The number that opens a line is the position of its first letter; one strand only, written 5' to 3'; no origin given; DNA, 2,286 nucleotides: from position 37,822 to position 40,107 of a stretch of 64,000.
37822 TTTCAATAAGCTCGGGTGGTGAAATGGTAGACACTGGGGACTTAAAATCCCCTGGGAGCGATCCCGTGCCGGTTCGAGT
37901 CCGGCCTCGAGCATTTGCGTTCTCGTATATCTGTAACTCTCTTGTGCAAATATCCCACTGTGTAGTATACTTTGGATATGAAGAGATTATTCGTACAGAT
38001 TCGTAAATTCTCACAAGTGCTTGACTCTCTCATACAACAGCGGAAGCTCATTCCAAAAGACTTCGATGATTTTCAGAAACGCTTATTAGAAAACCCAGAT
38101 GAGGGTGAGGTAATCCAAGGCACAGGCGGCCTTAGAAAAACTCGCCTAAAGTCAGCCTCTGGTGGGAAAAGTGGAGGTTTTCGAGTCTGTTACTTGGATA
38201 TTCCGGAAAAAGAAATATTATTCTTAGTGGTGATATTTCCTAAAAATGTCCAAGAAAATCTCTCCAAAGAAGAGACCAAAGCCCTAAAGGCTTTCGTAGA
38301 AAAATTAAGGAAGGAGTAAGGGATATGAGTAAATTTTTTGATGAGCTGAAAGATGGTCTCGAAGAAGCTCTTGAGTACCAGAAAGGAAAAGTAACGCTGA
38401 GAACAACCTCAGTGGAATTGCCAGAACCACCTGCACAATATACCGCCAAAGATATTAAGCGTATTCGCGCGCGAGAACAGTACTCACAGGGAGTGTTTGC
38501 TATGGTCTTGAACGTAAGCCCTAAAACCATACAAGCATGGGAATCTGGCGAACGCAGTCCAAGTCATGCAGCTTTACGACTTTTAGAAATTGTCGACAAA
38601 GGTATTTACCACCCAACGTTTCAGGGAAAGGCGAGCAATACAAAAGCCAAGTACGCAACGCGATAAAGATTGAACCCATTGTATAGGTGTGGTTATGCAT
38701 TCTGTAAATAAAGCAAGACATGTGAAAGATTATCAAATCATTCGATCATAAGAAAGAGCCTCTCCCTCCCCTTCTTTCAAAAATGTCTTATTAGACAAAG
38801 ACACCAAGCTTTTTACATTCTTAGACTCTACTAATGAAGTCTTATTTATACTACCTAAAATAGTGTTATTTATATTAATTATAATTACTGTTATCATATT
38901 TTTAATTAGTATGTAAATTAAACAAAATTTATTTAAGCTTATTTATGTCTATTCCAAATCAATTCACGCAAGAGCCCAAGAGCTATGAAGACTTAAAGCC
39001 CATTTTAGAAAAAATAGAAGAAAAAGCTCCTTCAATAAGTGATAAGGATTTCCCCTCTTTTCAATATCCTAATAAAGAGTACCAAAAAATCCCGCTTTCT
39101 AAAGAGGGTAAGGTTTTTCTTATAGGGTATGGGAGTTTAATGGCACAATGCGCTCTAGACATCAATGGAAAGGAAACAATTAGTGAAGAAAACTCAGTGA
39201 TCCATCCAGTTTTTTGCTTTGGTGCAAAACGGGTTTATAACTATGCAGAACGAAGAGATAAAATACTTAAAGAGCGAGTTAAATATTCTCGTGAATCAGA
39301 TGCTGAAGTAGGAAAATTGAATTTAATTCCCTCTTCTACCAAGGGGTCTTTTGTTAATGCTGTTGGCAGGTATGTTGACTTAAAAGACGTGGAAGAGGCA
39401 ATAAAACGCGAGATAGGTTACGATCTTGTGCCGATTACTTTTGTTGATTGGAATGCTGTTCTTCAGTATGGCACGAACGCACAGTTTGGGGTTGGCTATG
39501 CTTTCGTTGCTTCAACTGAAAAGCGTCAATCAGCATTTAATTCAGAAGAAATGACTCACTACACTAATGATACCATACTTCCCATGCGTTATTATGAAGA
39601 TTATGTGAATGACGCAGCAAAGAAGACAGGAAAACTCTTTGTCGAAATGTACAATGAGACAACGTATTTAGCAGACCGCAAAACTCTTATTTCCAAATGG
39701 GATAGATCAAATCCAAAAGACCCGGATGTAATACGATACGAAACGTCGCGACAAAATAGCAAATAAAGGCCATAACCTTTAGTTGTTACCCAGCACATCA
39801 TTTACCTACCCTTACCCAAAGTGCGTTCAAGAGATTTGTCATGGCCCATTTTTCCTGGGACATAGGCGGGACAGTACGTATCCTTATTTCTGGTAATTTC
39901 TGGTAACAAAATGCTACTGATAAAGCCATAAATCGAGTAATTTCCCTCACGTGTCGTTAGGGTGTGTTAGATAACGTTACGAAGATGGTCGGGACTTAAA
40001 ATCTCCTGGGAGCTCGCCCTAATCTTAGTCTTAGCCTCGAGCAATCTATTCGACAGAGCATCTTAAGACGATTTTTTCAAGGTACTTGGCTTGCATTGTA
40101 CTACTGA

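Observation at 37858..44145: Decayed copies of the tRNA-Leu 3' portion partition the island's left part into one- or two-gene cassettes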

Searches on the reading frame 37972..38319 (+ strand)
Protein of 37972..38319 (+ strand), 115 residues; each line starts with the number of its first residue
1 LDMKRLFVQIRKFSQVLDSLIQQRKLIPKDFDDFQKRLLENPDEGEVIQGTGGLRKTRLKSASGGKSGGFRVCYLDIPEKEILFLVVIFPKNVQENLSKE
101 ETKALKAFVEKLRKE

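Call 5: search_protein_families(library=pfam, proteins=[window:37972-38319:+], max_evalue=0.01)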
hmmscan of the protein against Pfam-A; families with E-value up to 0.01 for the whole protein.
window:37972-38319:+ (115 aa): 1 family
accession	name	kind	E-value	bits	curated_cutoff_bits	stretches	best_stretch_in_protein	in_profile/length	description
PF06296.18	RelE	-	1.9e-08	35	27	1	52-112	41-100/120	RelE toxin of RelE / RelB toxin-antitoxin system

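Call 70: search_protein_families(library=ncbifam, proteins=[window:37978-38319:+], max_evalue=0.001)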
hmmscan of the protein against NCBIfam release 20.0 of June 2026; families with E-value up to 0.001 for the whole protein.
window:37978-38319:+ (113 aa): 0 families

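Call 71: search_protein_families(library=phrogs, proteins=[window:37978-38319:+], max_evalue=0.001)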
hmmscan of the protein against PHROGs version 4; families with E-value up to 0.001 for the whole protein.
window:37978-38319:+ (113 aa): 1 family
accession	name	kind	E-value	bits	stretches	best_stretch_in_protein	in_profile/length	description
phrog_5869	-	unknown function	1.6e-22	80.7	1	5-112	4-106/110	-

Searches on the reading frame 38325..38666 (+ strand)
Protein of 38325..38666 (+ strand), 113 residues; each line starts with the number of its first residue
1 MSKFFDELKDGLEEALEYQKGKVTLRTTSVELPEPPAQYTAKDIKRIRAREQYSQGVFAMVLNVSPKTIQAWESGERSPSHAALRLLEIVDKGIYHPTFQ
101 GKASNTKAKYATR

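Call 5: search_protein_families(library=pfam, proteins=[window:38325-38666:+], max_evalue=0.01)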
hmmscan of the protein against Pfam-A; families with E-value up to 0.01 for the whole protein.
window:38325-38666:+ (113 aa): 2 families
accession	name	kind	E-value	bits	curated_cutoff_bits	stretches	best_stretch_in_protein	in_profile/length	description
PF01381.28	HTH_3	-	5.3e-07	30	23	1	44-87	1-44/55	Helix-turn-helix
PF13560.12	HTH_31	-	3.2e-05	24.6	27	1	45-86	7-49/64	Helix-turn-helix domain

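Call 70: search_protein_families(library=ncbifam, proteins=[window:38325-38666:+], max_evalue=0.001)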
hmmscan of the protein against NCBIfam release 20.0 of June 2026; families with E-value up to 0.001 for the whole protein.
window:38325-38666:+ (113 aa): 6 families
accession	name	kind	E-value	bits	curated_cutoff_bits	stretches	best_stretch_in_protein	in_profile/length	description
NF041265.1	NadS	equivalog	2.3e-13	50.2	60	1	3-91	2-82/94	NadS family protein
TIGR03830.1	CxxCG_CxxCG_HTH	subfamily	7.2e-09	35.5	61.8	1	32-92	58-118/127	type II TA system antitoxin MqsA family protein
NF007481.0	PRK10072.1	equivalog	1.4e-05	25.5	110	1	7-91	2-85/96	HTH-type transcriptional regulator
NF003162.0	PRK04140.1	equivalog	3.6e-05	23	263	1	42-96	129-184/317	transcriptional regulator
NF047542.1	telomere_Tap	equivalog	0.00016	20.6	600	1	41-87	19-69/695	telomere-associated protein Tap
NF040522.1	VC1465_fam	subfamily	0.0006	19.9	70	1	45-90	2-47/111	VC1465 family Xer recombination activation factor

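Call 71: search_protein_families(library=phrogs, proteins=[window:38325-38666:+], max_evalue=0.001)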
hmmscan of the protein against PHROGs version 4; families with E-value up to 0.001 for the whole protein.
window:38325-38666:+ (113 aa): 6 families
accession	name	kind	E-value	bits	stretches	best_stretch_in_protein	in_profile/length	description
phrog_2104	-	unknown function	1.7e-23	83.8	1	1-92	2-92/103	-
phrog_2967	-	transcription regulation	1.1e-05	26.1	1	40-87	11-58/225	transcriptional regulator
phrog_8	-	transcription regulation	1.4e-05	25.7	1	44-86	163-203/346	transcriptional regulator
phrog_2328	-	transcription regulation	5.7e-05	23.9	1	37-85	13-61/128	transcriptional repressor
phrog_2439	-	transcription regulation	6e-05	23.1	1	39-87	7-55/367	transcriptional regulator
phrog_25567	-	unknown function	0.00032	21.6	1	40-86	52-97/115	-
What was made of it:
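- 37978..38666 (+): Toxin-antitoxin pair directly after the tRNA. The toxin is RelE-like (37978-38319). The antitoxin is an HTH, NadS/MqsA-like protein (38325-38666). NadS family, below its curated cut-off (call 70). phrog_5869 and phrog_2104, E about 1e-22 (call 71).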

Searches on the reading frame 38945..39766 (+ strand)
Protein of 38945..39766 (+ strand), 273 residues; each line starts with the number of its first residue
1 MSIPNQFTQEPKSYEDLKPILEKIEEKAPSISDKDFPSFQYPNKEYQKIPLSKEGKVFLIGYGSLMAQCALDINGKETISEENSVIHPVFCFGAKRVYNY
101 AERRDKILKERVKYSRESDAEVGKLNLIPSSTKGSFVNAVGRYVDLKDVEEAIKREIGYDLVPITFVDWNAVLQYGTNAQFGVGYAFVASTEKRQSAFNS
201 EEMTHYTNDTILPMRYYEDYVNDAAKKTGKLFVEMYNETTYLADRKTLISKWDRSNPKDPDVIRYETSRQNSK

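Call 5: search_protein_families(library=pfam, proteins=[window:38945-39766:+], max_evalue=0.01)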
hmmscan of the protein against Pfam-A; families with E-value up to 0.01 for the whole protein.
window:38945-39766:+ (273 aa): 0 families
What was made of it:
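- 38945..39766 (+): 273-aa protein with a gamma-glutamylcyclotransferase/ChaC-like fold; cargo of segment 1. No Pfam hit (call 5).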

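Call 12: find_encoding_contigs(protein=window:38945-39766:+, flank=10000, max_places=10)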
Protein window:38945-39766:+ (273 aa): 2 contigs read that carry it; 1 place shown.
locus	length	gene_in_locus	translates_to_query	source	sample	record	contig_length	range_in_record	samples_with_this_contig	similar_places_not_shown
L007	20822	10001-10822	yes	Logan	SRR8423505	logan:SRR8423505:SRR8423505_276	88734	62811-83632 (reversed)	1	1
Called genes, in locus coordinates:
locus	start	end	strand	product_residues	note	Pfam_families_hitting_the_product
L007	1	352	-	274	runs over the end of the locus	-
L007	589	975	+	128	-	-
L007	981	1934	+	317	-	PF00923:TAL_FSA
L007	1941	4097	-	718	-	PF07697:7TMR-HDED, PF07698:7TM-7TMR_HD, PF08668:HDOD (weak), PF01966:HD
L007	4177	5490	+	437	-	PF05496:RuvB_N (faint), PF04851:ResIII (faint), PF13177:DNA_pol3_delta2, PF13401:AAA_22 (faint), PF00004:AAA, PF07728:AAA_5 (weak), PF22608:DNAX_ATPase_lid, PF12169:DNA_pol3_gamma3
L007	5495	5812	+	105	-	PF02575:YbaB_DNA_bd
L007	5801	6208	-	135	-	PF03692:CxxCxxCC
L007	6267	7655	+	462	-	PF00209:SNF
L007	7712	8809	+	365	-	PF01008:IF-2B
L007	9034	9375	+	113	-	PF06296:RelE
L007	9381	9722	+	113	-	PF01381:HTH_3 (weak)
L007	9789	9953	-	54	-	-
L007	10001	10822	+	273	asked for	-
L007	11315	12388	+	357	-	-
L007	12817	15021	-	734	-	PF25174:Beta-prop_THOC3, PF23409:Beta-prop_EML, PF24807:WD40_CDC20-Fz, PF24814:WD40_Prp19, PF25175:Beta-prop_WDR5, PF24805:EIF3I, PF25168:Beta-prop_WDR36-Utp21_2nd, PF25173:Beta-prop_WDR3_1st, +20 more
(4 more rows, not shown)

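Call 36: find_homologous_proteins(query=window:38945-39766:+, max_evalue=0.001)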
Query window:38945-39766:+ (273 aa): 6 proteins with E <= 0.001 among 663 candidates.
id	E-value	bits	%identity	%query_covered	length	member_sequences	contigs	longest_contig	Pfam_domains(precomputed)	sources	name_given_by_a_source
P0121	3.0e-179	612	100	100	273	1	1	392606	-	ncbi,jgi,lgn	-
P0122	1.4e-24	105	34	95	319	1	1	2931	-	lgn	-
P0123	1.6e-19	88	31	83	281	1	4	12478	-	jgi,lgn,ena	-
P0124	8.4e-19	86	32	83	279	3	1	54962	-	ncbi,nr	ncbi:MAG: hypothetical protein CK425_10640 [Parachlamydia sp.]|nr:MAG: hypothetical protein CK425_10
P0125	7.5e-15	73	29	71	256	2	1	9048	-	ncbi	-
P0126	2.0e-13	68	31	75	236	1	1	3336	-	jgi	jgi:hypothetical protein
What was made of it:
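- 38945..39766 (+): Only 5 distant homologues, 29-34% identity (call 36).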

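Call 37: find_encoding_contigs(protein=P0124, flank=8000, max_places=2)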
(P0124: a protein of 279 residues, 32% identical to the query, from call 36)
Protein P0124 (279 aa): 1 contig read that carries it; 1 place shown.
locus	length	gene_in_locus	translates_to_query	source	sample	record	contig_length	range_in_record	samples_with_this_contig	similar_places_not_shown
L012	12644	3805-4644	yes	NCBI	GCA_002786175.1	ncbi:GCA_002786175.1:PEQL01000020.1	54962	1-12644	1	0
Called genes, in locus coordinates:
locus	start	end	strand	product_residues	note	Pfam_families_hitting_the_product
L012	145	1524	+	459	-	-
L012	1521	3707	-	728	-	PF12796:Ank_2, PF13606:Ank_3 (faint), PF00023:Ank (faint), PF13637:Ank_4 (faint), PF12796:Ank_2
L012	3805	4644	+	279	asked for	-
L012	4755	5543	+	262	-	-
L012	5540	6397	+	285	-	-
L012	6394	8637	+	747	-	PF17764:PriA_3primeBD, PF00270:DEAD, PF04851:ResIII, PF18319:Zn_ribbon_PriA, PF00271:Helicase_C (weak), PF18074:PriA_C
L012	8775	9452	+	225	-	PF00485:PRK, PF13238:AAA_18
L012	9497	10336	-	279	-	PF17251:Pom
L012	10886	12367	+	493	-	PF07399:Na_H_antiport_3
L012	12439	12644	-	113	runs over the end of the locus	-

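Call 38: find_encoding_contigs(protein=P0123, flank=8000, max_places=2)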
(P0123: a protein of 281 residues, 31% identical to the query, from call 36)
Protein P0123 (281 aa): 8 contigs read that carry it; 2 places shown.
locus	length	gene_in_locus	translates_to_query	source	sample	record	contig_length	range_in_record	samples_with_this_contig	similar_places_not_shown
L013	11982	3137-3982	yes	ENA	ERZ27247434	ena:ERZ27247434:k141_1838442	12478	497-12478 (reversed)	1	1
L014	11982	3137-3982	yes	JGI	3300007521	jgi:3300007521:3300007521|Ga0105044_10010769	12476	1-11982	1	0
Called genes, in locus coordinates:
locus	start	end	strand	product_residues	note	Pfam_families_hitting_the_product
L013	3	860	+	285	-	?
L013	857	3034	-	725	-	PF00023:Ank (faint), PF12796:Ank_2, PF13637:Ank_4 (faint), PF13857:Ank_5 (faint), PF13606:Ank_3 (faint), PF28177:T4SS_AnkD (faint), PF23745:ANK_LRRK2 (faint), PF12796:Ank_2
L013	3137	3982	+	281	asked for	-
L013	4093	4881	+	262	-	-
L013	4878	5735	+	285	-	-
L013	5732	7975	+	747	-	PF17764:PriA_3primeBD, PF00270:DEAD, PF04851:ResIII, PF18319:Zn_ribbon_PriA, PF00271:Helicase_C (weak), PF18074:PriA_C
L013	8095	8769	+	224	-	PF00485:PRK, PF13238:AAA_18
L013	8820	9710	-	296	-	PF17251:Pom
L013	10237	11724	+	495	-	PF07399:Na_H_antiport_3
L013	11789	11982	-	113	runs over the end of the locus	-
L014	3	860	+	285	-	?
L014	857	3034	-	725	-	PF00023:Ank (faint), PF12796:Ank_2, PF13637:Ank_4 (faint), PF13857:Ank_5 (faint), PF13606:Ank_3 (faint), PF28177:T4SS_AnkD (faint), PF23745:ANK_LRRK2 (faint), PF12796:Ank_2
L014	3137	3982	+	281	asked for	-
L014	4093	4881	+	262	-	-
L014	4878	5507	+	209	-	-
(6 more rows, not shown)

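Call 62: predict_structure(alignment_id=A3)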
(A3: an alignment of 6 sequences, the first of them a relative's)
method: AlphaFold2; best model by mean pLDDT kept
length: 273 residues; sequences in the alignment: 6
mean_pLDDT: 69.3   pTM: 0.72
mean pLDDT of the five models: 69.3, 68.7, 68.1, 66.1, 56.4
residues with pLDDT >= 90: 12; 70-90: 149; 50-70: 52; < 50: 60
segments of 3 or more residues with pLDDT < 50: 1-8, 68-78, 101-123, 208-213, 264-267, 269-273
pLDDT, mean of each block of 10 residues (from residue 1): 45 87 80 74 76 86 55 44 72 77 38 38 63 82 83 74 89 86 85 72 63 54 73 85 77 69 48 43
secondary structure, 60 per line:
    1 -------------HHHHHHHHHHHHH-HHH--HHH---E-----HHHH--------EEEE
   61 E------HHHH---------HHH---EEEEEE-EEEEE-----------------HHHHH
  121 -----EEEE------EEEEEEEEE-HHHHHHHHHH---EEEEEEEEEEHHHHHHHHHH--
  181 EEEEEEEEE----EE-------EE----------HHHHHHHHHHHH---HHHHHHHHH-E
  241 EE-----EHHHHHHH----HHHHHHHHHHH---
elements in order: H14-26 H45-48 E57-61 H68-71 E87-92 E94-98 H116-120 E126-129 E136-144 H146-155 E159-168 H169-178 E181-189 H215-226 H230-238 E240-242 H249-255 H260-270

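Call 68: fold_search(model_id=the predicted structure, library=pdb)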
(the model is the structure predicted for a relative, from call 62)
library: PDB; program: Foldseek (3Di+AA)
matches with E <= 10: 357; with E <= 0.001: 4
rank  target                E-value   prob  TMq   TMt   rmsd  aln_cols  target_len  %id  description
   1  6ky1_A                1.7e-04  1.00  0.33  0.47   7.0       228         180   11  Crystal structural of human glutathione-specific gamma-glutamylcyclotransferase 2 (ChaC2)mutant with Glutamate 83 repl (released 2020-07-29)
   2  6ky1_B                2.3e-04  1.00  0.33  0.47   7.5       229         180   11  Crystal structural of human glutathione-specific gamma-glutamylcyclotransferase 2 (ChaC2)mutant with Glutamate 83 repl (released 2020-07-29)
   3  6ky0_A                2.5e-04  1.00  0.31  0.44   9.5       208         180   11  Crystal structural of active-site human glutathione-specific gamma-glutamylcyclotransferase 2(ChaC2) mutant with Gluta (released 2020-07-29)
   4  3cry_A                7.5e-04  1.00  0.35  0.55   5.8       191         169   11  Gamma-glutamyl cyclotransferase (released 2008-04-29)
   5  2jqv_MODEL_1_A        1.2e-03  1.00  0.32  0.50  10.4       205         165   15  Solution structure At3g28950.1 from Arabidopsis thaliana (released 2007-08-14)
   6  2i5t_A                1.5e-03  1.00  0.35  0.54   5.8       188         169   12  Crystal Structure of hypothetical protein LOC79017 from Homo sapiens (released 2006-09-12)
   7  2rbh_B                2.2e-03  1.00  0.34  0.52   5.9       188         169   12  Gamma-glutamyl cyclotransferase (released 2007-10-02)
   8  3cry_B                2.4e-03  1.00  0.35  0.53   5.8       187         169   11  Gamma-glutamyl cyclotransferase (released 2008-04-29)
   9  2rbh_A                2.8e-03  1.00  0.34  0.53   5.9       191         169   12  Gamma-glutamyl cyclotransferase (released 2007-10-02)
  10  2i5t_B                4.4e-03  1.00  0.33  0.51   6.7       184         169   10  Crystal Structure of hypothetical protein LOC79017 from Homo sapiens (released 2006-09-12)
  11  2qik                  6.7e-03  1.00  0.40  0.41   5.6       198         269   11  Crystal structure of YkqA from Bacillus subtilis. Northeast Structural Genomics Target SR631 (released 2007-07-24)
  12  6k95_C                1.1e-02  0.80  0.25  0.37  10.3       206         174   11  Crystal structural of human glutathione-specific gamma-glutamylcyclotransferase 2 (ChaC2) (released 2020-04-22)
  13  6k95_A                1.3e-02  0.82  0.28  0.41   9.2       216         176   10  Crystal structural of human glutathione-specific gamma-glutamylcyclotransferase 2 (ChaC2) (released 2020-04-22)
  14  1vkb                  2.0e-02  0.96  0.28  0.48   6.1       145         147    8  Crystal structure of an aig2-like protein (a2ld1, ggact, mgc7867) from mus musculus at 1.90 A resolution (released 2004-05-18)
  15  1yrs_A                4.6e-02  0.07  0.15  0.13  16.0       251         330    9  Crystal structure of KSP in complex with inhibitor 1 (released 2005-04-12)
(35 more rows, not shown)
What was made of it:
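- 38945..39766 (+): AF2 pLDDT 69, with top Foldseek PDB hits to ChaC2/GGCT at E 1.7e-4 (calls 62, 68).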

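Call 70: search_protein_families(library=ncbifam, proteins=[window:38945-39766:+], max_evalue=0.001)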
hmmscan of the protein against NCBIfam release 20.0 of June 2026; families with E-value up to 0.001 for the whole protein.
window:38945-39766:+ (273 aa): 0 families

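Call 71: search_protein_families(library=phrogs, proteins=[window:38945-39766:+], max_evalue=0.001)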
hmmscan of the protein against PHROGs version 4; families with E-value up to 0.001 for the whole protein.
window:38945-39766:+ (273 aa): 0 families

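Call 81: search_dna_similar(query=window:38945-39766:+, collection=plasmids, mode=protein, max_evalue=0.001, max_rows=8)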
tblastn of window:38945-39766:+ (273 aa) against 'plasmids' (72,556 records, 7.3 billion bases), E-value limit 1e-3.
No match.

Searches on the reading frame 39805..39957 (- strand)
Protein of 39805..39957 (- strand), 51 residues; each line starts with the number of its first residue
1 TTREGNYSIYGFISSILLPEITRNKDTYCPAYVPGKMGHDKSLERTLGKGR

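Call 17: find_homologous_proteins(query=A2, max_evalue=10)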
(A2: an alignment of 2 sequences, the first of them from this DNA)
Query A2 (2 sequences): no candidate shares three 5-residue words with the query. No homologue found.
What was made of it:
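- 39833..39930 (+): Non-coding 'arm' repeat, copy 1. It lies about 60 nt left of scar B and contains a perfect tandem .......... x2 (39887-39906). No protein homologue (call 17).
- Tried and rejected: However, no homologue exists among 5.8 billion proteins (call 17).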
